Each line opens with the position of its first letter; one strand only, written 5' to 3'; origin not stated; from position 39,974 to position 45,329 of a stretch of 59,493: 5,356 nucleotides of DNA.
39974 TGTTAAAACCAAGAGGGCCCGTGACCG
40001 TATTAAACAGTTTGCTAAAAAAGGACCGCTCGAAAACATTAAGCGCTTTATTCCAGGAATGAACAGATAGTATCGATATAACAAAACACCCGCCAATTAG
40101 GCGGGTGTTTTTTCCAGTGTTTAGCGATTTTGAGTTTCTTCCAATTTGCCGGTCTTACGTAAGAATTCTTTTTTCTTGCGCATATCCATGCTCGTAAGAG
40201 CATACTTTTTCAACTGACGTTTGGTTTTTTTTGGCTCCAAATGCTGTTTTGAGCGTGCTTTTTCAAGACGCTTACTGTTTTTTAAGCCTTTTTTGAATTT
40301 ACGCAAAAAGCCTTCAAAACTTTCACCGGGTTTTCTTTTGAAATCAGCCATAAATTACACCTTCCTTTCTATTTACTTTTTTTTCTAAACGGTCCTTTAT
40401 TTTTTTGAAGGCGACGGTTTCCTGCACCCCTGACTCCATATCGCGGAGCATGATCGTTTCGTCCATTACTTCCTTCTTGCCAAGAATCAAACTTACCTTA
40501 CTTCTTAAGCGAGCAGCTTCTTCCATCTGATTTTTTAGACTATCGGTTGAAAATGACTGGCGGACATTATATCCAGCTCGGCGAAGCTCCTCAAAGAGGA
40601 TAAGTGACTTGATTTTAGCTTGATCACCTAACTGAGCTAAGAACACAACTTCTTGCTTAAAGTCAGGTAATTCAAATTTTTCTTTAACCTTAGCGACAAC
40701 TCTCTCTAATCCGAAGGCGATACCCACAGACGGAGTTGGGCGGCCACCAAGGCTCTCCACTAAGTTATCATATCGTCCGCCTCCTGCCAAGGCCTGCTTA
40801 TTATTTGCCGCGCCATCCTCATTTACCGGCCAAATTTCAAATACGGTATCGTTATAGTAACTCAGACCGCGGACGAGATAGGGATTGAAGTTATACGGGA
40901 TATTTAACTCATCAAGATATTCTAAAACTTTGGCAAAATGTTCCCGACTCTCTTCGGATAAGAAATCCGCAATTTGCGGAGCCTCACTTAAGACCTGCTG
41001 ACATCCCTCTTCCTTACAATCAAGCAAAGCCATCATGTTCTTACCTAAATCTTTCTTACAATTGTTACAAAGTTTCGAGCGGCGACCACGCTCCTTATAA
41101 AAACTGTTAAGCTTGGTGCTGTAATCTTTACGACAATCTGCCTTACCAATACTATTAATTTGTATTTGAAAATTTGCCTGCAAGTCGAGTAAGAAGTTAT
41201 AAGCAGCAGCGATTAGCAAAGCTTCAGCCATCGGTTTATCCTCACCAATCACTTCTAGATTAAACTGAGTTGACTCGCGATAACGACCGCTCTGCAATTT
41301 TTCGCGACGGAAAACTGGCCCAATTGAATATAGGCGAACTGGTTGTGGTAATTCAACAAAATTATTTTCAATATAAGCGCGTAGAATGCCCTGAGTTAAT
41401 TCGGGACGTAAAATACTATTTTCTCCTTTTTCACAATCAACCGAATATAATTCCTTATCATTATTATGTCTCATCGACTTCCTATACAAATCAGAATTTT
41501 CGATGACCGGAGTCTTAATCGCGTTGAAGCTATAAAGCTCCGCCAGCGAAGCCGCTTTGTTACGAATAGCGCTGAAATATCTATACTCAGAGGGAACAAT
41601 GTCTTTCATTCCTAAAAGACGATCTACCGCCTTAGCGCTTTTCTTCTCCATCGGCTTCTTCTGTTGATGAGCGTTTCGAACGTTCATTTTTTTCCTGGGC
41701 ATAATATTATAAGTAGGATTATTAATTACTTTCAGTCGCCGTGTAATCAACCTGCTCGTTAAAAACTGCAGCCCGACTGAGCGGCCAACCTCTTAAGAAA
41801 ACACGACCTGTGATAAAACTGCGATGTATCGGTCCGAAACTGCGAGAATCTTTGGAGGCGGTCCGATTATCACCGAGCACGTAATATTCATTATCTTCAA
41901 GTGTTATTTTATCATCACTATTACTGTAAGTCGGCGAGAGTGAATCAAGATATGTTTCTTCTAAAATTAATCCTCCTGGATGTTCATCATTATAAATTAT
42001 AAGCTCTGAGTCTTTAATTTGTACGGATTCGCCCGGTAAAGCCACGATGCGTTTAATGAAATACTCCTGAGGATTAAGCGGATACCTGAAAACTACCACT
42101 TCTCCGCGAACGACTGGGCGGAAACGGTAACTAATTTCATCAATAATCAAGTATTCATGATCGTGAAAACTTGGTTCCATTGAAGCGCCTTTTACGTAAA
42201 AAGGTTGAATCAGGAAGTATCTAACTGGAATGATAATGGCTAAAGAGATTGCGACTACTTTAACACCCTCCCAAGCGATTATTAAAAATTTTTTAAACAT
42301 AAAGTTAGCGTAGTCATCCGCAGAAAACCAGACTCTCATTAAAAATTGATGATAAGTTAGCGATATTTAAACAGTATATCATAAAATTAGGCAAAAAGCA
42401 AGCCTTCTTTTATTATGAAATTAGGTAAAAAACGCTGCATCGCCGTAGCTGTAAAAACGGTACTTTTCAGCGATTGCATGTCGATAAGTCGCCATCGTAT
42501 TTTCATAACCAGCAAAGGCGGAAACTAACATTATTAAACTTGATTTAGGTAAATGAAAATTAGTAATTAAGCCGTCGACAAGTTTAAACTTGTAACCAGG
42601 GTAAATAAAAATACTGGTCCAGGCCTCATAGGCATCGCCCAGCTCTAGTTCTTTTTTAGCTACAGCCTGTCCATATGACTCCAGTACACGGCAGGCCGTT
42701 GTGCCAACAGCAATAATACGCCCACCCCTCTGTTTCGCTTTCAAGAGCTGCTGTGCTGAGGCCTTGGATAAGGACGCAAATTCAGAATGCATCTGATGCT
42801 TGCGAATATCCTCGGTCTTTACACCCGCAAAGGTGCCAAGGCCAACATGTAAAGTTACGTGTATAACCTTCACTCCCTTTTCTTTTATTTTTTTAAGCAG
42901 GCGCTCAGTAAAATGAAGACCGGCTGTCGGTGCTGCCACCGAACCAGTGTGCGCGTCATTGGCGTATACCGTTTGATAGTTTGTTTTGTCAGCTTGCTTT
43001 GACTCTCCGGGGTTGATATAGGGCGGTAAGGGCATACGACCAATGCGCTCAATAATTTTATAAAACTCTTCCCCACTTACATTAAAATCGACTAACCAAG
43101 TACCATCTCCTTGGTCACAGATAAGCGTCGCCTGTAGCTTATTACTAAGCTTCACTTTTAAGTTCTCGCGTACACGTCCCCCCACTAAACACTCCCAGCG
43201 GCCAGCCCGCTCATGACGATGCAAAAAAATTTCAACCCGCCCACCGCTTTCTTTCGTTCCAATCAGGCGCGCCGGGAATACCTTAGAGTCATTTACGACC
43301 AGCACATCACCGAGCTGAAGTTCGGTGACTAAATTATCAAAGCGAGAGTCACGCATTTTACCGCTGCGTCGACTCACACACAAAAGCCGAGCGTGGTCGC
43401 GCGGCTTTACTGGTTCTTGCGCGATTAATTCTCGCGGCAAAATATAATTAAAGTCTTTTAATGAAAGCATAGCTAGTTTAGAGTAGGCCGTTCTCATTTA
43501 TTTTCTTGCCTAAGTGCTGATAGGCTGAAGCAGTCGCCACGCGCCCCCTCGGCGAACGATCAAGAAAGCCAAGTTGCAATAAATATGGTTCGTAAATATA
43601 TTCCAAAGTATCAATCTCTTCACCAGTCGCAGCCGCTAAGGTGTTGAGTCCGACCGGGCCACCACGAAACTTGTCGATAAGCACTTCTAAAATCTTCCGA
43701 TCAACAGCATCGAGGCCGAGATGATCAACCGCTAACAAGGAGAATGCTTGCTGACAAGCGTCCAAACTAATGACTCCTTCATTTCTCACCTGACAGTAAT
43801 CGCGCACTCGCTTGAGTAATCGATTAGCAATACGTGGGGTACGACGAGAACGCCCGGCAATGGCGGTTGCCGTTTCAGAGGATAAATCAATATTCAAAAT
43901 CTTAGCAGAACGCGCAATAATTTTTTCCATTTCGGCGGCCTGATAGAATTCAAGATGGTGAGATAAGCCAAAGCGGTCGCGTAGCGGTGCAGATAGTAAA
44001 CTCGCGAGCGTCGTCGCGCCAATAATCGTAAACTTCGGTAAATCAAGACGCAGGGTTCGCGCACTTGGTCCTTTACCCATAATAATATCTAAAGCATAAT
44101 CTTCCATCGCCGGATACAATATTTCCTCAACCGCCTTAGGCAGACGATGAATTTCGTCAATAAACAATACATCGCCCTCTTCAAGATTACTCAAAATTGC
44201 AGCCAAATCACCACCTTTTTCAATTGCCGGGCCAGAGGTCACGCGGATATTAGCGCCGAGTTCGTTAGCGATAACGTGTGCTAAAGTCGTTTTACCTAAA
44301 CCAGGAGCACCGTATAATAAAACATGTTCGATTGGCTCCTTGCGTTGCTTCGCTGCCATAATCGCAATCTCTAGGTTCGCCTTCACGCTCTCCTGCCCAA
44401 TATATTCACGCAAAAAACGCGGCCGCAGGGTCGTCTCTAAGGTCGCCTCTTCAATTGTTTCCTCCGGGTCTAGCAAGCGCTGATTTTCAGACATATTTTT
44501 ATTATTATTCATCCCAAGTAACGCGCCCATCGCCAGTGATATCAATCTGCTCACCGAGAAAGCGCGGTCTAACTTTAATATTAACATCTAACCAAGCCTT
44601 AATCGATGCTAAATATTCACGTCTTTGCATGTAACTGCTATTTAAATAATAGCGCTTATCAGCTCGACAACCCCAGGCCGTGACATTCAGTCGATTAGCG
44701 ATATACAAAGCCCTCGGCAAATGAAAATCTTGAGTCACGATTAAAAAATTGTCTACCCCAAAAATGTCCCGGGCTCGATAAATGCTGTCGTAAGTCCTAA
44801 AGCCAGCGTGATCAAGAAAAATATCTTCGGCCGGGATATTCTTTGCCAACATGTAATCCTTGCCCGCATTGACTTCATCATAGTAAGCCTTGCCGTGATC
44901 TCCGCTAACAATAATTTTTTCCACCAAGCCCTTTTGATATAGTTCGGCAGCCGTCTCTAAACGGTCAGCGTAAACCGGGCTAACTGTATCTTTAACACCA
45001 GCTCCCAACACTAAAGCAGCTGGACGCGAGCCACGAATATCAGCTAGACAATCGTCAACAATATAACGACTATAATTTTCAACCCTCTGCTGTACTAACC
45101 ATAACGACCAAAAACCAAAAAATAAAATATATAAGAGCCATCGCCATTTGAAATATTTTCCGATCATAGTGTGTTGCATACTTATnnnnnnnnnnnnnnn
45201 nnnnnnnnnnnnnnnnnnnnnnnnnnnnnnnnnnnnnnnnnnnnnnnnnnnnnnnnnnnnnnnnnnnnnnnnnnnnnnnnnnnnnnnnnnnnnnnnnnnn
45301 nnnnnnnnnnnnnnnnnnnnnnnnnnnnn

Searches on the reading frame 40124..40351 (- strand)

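Call 92: search_protein_families(library=pfam, proteins=[window:40124-40351:-], max_evalue=1)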
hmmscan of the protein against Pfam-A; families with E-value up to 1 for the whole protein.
window:40124-40351:- (76 aa): 1 family
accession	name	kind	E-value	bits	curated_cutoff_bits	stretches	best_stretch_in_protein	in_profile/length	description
PF01165.25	Ribosomal_S21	-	0.00085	19.4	27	1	7-51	5-49/55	Ribosomal protein S21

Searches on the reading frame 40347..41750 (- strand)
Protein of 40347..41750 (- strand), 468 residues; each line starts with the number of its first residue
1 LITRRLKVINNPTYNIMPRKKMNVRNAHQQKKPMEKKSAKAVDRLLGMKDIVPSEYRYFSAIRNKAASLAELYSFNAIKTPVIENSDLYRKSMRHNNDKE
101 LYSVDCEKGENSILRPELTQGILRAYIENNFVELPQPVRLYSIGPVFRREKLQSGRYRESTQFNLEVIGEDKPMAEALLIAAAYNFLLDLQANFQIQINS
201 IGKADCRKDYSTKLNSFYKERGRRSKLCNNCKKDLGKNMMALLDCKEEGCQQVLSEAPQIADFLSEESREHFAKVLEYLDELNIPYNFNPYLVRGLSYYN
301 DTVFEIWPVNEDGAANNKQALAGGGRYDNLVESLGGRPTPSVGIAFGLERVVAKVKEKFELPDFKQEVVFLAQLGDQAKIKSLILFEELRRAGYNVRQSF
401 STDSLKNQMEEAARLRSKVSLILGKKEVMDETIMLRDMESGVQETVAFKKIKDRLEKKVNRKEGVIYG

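Call 11: search_protein_families(library=pfam, proteins=[window:40347-41750:-], max_evalue=0.01)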
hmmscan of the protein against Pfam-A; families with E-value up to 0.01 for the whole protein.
window:40347-41750:- (468 aa): 5 families
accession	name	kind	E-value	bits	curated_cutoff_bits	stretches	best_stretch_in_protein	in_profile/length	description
PF13393.11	tRNA-synt_His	-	3.8e-35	122.1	25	1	47-351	1-308/308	Histidyl-tRNA synthetase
PF03129.25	HGTP_anticodon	-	5.8e-09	36.4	21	1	384-457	20-93/94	Anticodon binding domain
PF00587.30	tRNA-synt_2b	-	2.4e-08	34.7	29.3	1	102-307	1-121/179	tRNA synthetase class II core domain (G, H, P, S and T)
PF00152.25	tRNA-synt_2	-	0.00075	19.1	25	0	139-167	93-121/308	tRNA synthetases class II (D, K and N)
PF01409.25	tRNA-synt_2d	-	0.0057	16.6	19.8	0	106-190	73-153/246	tRNA synthetases class II core domain (F)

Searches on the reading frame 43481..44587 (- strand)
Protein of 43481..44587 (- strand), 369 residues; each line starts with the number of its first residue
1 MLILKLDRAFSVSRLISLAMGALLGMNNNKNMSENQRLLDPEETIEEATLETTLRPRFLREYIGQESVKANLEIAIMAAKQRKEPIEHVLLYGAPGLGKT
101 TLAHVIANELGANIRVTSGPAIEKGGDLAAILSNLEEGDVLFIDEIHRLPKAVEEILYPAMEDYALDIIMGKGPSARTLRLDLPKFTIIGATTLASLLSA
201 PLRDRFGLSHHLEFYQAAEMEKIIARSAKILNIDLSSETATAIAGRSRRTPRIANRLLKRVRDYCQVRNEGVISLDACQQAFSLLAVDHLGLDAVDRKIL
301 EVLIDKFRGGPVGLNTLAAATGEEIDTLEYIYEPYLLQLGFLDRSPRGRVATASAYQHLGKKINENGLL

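Call 11: search_protein_families(library=pfam, proteins=[window:43481-44587:-], max_evalue=0.01)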
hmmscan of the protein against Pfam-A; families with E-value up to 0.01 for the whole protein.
window:43481-44587:- (369 aa): 24 families
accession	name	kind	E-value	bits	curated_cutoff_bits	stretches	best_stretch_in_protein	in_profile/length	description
PF05496.18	RuvB_N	-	2e-77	258.8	27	1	54-212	1-159/159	Holliday junction DNA helicase RuvB P-loop domain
PF17864.7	AAA_lid_4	-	4.3e-27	94.1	27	1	215-288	1-74/74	RuvB AAA lid domain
PF05491.19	RuvB_C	-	7.1e-23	80.8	24.7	1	290-359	2-71/72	RuvB C-terminal winged helix domain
PF00004.35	AAA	-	1.1e-19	71.7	21.2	1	89-208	1-125/131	ATPase family associated with various cellular activities (AAA)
PF07728.20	AAA_5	-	1.5e-10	41.7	22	1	88-206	1-139/139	AAA domain (dynein-related subfamily)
PF13191.12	AAA_16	-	6.7e-07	30.4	32.6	1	77-122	16-61/167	AAA ATPase domain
PF01078.27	Mg_chelatase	-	9.9e-06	25.5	20.3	1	59-108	2-44/207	Magnesium chelatase, subunit ChlI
PF13173.12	AAA_14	-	1.3e-05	25.6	27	1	89-168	5-93/129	AAA domain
PF00910.28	RNA_helicase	-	5e-05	24.2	21.5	1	89-157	1-71/105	RNA helicase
PF05673.19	DUF815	-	7e-05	22.5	23.8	1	59-144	27-114/249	Protein of unknown function (DUF815)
PF06068.19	TIP49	-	0.00018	21.2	23.8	1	62-117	26-81/347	TIP49 P-loop domain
PF13401.12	AAA_22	-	0.00024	21.9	27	0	88-112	7-31/130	AAA domain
PF07726.17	AAA_3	-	0.00027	21.2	27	0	88-115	1-28/131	ATPase family associated with various cellular activities (AAA)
PF20720.3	nSTAND3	-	0.00044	20.4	27.2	1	86-114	17-46/155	Novel STAND NTPase 3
PF00158.32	Sigma54_activat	-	0.001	19.3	20.2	0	76-109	12-45/168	Sigma-54 interaction domain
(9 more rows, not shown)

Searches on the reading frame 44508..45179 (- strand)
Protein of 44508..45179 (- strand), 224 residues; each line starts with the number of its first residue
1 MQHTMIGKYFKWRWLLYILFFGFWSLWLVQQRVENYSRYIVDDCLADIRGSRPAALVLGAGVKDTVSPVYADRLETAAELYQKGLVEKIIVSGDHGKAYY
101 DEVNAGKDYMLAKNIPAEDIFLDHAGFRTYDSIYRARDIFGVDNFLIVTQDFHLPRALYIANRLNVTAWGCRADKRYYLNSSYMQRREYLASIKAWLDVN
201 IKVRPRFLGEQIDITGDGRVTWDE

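Call 11: search_protein_families(library=pfam, proteins=[window:44508-45179:-], max_evalue=0.01)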
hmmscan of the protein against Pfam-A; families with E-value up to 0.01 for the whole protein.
window:44508-45179:- (224 aa): 1 family
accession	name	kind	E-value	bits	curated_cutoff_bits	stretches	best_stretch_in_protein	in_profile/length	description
PF02698.23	DUF218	-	1.1e-25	90.5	27.6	1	54-189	2-131/133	DUF218 domain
